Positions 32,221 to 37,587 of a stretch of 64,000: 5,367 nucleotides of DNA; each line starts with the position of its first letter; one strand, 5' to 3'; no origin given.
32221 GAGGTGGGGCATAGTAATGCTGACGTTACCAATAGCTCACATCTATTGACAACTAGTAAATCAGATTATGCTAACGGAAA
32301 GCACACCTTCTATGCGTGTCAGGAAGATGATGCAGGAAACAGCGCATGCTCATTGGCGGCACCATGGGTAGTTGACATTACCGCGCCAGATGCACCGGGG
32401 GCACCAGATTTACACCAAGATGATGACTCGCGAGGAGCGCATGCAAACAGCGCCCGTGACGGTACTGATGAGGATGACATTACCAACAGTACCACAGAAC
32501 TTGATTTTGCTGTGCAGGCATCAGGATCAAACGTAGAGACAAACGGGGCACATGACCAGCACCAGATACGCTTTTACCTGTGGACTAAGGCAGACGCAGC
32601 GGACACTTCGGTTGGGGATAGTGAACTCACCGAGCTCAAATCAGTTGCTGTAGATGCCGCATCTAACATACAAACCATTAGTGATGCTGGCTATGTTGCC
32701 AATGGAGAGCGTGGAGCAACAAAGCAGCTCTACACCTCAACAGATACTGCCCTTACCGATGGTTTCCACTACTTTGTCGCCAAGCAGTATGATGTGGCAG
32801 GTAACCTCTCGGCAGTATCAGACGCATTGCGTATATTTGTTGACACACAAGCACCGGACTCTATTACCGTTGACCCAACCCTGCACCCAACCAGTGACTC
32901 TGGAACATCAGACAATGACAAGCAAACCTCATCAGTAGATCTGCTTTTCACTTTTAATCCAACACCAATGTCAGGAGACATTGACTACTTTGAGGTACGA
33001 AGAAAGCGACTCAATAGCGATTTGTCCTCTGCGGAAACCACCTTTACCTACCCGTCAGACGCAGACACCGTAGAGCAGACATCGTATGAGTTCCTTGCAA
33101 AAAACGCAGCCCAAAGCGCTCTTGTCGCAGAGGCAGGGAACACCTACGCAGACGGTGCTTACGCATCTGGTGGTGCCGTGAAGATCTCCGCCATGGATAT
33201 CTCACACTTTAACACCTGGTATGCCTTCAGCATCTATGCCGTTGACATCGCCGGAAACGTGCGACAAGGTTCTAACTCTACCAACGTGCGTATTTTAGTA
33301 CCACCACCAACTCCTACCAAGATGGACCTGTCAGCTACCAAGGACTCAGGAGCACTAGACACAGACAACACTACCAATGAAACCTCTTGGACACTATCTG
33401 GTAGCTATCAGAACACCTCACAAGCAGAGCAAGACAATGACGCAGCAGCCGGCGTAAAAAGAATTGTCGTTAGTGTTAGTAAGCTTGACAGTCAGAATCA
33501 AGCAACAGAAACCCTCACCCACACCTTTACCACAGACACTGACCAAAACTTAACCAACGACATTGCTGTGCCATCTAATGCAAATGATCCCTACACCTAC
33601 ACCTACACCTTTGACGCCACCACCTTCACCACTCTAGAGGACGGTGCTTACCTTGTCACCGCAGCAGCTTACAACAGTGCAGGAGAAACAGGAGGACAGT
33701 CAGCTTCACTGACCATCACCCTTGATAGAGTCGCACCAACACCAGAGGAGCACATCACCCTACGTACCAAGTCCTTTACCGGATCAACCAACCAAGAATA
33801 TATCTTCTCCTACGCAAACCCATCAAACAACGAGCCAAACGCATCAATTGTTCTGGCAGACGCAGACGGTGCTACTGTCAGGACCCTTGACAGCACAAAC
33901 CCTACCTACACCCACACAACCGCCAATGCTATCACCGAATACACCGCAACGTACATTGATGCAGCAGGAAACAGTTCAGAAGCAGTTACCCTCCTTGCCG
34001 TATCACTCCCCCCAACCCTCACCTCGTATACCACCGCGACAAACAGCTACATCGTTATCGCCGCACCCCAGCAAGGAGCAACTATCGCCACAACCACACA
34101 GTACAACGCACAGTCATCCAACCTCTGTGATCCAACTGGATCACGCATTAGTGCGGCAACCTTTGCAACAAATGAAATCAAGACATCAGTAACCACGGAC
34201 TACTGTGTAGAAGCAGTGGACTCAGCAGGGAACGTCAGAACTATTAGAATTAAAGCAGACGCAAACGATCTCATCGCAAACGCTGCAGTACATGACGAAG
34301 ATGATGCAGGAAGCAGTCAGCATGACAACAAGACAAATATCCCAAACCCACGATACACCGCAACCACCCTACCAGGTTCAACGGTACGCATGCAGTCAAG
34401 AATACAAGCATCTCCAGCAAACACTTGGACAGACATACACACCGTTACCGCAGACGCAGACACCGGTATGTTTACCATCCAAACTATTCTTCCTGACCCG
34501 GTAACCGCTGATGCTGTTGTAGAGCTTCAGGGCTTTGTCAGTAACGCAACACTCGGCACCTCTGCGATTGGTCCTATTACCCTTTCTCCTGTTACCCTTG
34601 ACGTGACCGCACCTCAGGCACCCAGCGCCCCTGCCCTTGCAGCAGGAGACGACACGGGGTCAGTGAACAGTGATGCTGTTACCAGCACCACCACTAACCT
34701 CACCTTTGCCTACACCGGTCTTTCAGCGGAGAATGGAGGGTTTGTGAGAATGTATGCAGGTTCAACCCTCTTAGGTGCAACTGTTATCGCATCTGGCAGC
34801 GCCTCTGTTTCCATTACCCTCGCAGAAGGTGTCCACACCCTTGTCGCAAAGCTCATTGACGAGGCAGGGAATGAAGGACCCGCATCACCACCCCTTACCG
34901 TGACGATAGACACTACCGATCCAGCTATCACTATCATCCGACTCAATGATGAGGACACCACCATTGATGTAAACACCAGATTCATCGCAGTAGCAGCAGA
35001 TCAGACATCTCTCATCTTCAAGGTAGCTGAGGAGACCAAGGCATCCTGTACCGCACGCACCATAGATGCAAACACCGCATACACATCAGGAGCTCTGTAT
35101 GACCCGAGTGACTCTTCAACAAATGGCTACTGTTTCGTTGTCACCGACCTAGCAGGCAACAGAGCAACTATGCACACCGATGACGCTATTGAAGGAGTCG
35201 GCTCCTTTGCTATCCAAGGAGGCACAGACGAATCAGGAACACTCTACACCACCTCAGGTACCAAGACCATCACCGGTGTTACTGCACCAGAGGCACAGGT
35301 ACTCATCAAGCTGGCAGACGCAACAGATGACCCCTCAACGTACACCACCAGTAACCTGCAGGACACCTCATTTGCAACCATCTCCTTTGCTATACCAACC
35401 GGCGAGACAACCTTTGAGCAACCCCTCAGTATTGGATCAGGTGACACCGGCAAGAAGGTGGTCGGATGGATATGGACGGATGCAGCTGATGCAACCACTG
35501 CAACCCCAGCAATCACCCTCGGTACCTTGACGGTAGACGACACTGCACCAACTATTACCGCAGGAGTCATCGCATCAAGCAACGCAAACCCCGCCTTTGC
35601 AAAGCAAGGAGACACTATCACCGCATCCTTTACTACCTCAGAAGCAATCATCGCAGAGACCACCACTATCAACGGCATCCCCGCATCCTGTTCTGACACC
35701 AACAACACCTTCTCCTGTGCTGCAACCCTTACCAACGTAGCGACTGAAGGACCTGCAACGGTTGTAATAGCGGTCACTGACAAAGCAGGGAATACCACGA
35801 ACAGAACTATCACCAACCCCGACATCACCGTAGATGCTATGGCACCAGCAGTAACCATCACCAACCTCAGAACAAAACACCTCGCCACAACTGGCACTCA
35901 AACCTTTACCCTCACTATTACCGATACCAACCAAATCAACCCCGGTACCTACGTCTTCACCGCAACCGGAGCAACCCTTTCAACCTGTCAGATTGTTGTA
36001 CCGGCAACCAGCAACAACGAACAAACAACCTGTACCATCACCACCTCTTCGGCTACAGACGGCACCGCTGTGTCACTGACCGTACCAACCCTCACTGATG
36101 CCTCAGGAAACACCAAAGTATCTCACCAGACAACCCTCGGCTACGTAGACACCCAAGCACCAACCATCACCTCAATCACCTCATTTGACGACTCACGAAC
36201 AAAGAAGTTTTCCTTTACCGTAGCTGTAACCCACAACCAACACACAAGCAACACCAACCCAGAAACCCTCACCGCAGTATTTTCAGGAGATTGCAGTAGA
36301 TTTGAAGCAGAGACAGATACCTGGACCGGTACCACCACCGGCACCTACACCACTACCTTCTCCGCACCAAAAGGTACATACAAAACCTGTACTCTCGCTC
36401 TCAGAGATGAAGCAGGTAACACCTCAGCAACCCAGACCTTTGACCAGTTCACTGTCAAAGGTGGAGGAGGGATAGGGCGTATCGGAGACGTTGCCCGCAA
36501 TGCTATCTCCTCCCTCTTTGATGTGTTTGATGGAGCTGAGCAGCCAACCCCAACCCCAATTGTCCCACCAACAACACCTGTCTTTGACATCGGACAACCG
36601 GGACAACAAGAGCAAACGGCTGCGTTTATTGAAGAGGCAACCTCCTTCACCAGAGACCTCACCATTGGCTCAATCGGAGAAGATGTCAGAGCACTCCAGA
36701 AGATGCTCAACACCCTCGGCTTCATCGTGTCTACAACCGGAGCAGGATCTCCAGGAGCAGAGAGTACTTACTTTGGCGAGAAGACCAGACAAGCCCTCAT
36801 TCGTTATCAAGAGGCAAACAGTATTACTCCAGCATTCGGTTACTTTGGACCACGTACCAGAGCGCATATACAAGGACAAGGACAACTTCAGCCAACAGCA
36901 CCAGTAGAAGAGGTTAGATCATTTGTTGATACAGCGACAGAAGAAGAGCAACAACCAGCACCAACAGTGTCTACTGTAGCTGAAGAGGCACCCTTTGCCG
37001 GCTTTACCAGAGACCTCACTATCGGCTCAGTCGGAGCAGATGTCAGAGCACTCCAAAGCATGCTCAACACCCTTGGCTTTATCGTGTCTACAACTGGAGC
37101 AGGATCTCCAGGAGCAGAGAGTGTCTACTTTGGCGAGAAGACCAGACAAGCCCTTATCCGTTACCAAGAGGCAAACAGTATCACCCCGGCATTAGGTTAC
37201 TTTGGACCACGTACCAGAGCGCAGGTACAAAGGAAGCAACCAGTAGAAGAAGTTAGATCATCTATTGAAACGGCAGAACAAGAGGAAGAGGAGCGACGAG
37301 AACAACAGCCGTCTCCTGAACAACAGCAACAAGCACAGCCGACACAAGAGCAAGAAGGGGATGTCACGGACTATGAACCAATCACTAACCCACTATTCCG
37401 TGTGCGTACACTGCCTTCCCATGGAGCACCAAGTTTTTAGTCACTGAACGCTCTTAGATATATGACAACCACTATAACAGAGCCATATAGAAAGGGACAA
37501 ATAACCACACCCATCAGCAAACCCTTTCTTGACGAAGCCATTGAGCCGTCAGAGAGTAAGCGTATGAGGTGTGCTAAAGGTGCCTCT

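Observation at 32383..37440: Kb-scale near-identical blocks shared among the giant genes: recombining mosaic locus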

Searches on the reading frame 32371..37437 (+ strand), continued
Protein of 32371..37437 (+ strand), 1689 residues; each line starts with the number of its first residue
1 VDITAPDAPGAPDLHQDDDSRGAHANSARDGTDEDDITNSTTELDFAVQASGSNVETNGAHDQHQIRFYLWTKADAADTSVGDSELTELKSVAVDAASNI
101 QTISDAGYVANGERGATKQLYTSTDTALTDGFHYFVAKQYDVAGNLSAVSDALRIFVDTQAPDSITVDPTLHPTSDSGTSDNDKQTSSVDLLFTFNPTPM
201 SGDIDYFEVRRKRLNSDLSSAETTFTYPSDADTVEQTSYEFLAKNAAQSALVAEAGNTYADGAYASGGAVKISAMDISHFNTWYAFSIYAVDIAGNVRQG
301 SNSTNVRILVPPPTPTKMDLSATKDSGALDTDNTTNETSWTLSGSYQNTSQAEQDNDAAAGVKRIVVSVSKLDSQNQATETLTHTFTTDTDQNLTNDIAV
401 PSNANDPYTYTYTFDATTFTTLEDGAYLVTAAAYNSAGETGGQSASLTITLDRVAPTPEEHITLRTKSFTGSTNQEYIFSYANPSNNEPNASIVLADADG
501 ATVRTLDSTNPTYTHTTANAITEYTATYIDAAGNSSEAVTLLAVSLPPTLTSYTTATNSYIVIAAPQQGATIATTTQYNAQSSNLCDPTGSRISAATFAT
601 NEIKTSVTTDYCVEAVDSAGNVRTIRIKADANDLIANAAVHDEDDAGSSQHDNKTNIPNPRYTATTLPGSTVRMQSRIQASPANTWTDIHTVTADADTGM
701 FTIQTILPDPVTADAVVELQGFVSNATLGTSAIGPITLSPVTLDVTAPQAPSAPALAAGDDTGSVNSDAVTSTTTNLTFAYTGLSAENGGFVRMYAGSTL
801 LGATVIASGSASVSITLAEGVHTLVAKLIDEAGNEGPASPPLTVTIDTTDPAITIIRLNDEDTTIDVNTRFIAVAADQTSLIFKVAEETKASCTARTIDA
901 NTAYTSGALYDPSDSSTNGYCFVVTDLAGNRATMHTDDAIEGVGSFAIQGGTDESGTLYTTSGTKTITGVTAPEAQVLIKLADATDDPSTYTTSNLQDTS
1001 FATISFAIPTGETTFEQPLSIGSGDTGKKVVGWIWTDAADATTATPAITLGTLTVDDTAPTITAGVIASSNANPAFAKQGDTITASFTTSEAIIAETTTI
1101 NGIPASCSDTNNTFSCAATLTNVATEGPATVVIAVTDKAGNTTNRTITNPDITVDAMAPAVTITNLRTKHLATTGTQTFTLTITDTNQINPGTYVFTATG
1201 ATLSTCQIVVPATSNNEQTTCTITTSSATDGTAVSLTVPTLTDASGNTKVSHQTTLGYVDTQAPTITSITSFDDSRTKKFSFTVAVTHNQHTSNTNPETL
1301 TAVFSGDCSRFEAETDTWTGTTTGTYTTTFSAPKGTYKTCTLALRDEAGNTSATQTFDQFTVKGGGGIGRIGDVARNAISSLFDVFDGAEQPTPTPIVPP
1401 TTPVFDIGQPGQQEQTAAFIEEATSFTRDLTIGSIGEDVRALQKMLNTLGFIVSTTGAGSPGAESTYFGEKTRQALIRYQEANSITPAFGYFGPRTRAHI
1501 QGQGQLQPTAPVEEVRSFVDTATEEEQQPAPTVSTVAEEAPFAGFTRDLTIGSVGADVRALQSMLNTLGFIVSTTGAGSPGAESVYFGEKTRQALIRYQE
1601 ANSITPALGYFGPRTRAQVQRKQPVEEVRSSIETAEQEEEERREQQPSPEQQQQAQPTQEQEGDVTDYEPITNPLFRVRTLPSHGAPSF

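Call 66: find_encoding_contigs(protein=P0004, flank=10000, max_places=3)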
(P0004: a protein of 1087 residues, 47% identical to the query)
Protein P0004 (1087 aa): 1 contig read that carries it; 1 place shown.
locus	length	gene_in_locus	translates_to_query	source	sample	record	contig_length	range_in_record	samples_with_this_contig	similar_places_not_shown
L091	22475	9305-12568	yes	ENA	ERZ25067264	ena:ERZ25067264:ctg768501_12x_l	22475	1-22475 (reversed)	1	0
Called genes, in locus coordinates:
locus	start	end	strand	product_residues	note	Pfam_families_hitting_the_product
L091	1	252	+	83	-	?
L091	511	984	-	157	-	-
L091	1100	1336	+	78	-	-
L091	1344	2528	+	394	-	PF01381:HTH_3 (faint), PF06114:Peptidase_M78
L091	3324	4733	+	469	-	PF05345:He_PIG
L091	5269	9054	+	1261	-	PF05345:He_PIG, PF19077:Big_13 (faint), PF05345:He_PIG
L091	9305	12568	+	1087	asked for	PF19077:Big_13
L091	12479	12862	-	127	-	-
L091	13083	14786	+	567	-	-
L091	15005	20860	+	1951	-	PF00041:fn3, PF16656:Pur_ac_phosph_N (faint), PF22433:MtxA_IG-like (faint), PF07495:Y_Y_Y (faint), PF23376:Fn3_VIN3 (faint), PF25059:FN3_DSCAM-DSCAML_C (faint), PF14312:FG-GAP_2 (weak), PF00041:fn3, +2 more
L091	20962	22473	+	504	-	?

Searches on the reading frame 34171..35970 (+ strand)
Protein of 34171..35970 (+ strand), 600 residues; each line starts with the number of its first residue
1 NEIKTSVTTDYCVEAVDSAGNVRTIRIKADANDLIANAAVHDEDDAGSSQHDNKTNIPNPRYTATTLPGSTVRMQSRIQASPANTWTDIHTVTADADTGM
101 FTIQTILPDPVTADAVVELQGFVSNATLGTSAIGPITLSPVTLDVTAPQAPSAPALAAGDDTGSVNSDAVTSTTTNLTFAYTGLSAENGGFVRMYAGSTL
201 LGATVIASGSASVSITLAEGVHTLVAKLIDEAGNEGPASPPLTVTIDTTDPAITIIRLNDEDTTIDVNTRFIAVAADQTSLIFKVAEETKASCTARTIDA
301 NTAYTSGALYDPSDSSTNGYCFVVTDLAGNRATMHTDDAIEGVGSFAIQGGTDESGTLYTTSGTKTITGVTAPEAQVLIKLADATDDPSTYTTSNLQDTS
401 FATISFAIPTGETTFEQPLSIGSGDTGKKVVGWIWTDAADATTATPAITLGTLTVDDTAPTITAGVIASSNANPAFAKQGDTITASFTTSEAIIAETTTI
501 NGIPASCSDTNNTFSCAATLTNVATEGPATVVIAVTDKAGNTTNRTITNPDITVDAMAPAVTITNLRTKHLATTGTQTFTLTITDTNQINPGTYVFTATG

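Call 14: search_protein_families(library=pfam, proteins=[window:34171-35970:+], max_evalue=1)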
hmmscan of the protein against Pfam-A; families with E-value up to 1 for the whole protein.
window:34171-35970:+ (600 aa): 3 families
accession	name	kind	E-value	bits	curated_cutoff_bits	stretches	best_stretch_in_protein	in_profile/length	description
PF19077.6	Big_13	-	3.3e-17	63.3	27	3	151-248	5-102/102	Bacterial Ig-like domain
PF13750.12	Big_3_3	-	0.0014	18.8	27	2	216-261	11-58/157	Bacterial Ig-like domain (group 3)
PF23616.1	Ig_GEX2_N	-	0.26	11.9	27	0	528-586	19-82/105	GEX2 N-terminal Ig-like domain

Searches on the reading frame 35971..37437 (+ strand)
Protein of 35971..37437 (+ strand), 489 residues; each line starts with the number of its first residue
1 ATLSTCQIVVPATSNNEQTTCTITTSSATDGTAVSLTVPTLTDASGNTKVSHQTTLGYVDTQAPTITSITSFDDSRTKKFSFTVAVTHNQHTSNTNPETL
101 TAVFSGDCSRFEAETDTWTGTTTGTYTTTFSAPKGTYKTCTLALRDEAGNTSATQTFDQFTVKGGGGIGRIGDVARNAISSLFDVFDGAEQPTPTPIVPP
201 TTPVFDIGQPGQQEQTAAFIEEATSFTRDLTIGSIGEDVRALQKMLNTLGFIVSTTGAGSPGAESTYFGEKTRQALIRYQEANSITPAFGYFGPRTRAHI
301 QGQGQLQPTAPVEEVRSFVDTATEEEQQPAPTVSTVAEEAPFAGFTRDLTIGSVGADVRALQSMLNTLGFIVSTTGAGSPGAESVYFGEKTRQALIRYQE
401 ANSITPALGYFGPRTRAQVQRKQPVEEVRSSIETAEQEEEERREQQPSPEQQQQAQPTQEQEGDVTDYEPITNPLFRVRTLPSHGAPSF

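Call 14: search_protein_families(library=pfam, proteins=[window:35971-37437:+], max_evalue=1)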
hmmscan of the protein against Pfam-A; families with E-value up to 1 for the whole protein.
window:35971-37437:+ (489 aa): 3 families
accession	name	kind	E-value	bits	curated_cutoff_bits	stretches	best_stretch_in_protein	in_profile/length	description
PF01471.23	PG_binding_1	-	7e-23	81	23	2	236-299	2-56/57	Putative peptidoglycan binding domain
PF08823.16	PG_binding_2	-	0.014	16.1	21.1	0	235-283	14-54/74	Putative peptidoglycan binding domain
PF17936.7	Big_6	-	0.14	12.9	27.6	1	121-157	43-79/83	Bacterial Ig domain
